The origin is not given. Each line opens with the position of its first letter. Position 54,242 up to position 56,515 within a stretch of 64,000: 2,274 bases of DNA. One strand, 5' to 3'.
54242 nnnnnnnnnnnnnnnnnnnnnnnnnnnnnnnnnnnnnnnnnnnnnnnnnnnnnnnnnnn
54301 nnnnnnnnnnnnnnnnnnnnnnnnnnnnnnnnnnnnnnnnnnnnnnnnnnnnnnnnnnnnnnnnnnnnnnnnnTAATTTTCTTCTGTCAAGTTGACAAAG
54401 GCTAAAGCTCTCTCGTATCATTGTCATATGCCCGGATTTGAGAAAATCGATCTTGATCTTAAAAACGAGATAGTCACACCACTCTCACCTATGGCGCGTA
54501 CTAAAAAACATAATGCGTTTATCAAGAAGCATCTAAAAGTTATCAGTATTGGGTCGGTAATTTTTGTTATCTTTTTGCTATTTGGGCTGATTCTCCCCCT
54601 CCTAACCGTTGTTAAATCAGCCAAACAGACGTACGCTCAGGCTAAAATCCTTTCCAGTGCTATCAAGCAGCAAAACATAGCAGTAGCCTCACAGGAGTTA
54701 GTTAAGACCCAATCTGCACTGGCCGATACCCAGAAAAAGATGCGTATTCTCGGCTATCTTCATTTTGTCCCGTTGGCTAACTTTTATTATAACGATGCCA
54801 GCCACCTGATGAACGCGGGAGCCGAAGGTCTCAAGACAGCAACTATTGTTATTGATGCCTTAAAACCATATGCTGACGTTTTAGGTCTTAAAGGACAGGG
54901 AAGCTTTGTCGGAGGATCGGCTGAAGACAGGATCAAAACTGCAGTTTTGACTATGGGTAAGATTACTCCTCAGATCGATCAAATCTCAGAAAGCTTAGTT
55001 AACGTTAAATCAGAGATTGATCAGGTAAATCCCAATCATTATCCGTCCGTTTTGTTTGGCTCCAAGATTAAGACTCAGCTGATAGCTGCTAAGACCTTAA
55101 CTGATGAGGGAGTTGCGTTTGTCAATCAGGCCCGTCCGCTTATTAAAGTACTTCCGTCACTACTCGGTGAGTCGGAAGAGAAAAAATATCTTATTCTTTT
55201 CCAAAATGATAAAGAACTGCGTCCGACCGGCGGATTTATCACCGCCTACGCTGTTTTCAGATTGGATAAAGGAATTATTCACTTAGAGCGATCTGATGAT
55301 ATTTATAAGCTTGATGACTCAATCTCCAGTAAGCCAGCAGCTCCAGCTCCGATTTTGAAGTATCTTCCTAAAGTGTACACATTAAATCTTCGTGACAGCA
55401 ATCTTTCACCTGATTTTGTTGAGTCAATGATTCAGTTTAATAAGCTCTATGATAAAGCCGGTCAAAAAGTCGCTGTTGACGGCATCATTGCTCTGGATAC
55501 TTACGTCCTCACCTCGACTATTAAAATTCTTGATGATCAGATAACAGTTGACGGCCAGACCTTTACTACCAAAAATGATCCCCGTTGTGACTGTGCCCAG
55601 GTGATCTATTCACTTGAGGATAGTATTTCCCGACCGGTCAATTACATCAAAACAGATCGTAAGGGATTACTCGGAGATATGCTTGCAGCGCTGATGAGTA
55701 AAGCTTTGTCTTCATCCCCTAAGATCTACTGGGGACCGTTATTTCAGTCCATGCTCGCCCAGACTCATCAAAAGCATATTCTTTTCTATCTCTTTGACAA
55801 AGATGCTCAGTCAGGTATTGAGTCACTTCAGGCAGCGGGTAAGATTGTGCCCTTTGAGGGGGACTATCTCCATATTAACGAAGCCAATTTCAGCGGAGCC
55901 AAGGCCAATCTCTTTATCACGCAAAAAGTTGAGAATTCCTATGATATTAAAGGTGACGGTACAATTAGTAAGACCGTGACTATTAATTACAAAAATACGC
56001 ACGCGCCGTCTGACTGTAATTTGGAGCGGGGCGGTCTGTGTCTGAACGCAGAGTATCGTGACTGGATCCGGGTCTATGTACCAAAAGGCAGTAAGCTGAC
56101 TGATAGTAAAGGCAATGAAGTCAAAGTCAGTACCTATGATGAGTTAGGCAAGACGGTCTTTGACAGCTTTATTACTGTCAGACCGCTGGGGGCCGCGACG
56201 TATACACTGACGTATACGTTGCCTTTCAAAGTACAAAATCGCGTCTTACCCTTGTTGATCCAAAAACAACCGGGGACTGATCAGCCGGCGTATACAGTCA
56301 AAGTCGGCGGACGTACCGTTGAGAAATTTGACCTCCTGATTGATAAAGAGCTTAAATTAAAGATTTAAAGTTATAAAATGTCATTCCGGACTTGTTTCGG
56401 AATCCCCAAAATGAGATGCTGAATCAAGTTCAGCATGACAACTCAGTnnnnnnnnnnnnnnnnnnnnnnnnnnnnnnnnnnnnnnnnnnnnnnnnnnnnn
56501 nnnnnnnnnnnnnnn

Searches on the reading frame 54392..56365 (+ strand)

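Call 8: search_protein_families(library=pfam, proteins=[window:54392-56365:+], max_evalue=0.001)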
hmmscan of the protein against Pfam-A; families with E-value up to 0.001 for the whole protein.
window:54392-56365:+ (658 aa): 1 family
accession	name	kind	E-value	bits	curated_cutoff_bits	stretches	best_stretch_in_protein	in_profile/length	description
PF13196.11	DUF4012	-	5.9e-21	75.9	28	1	262-395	2-134/144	Protein of unknown function (DUF4012)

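Call 55: search_protein_families(library=ncbifam, proteins=[window:54392-56365:+], max_evalue=0.00001)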
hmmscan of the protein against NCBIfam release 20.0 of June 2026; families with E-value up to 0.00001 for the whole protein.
window:54392-56365:+ (658 aa): 0 families
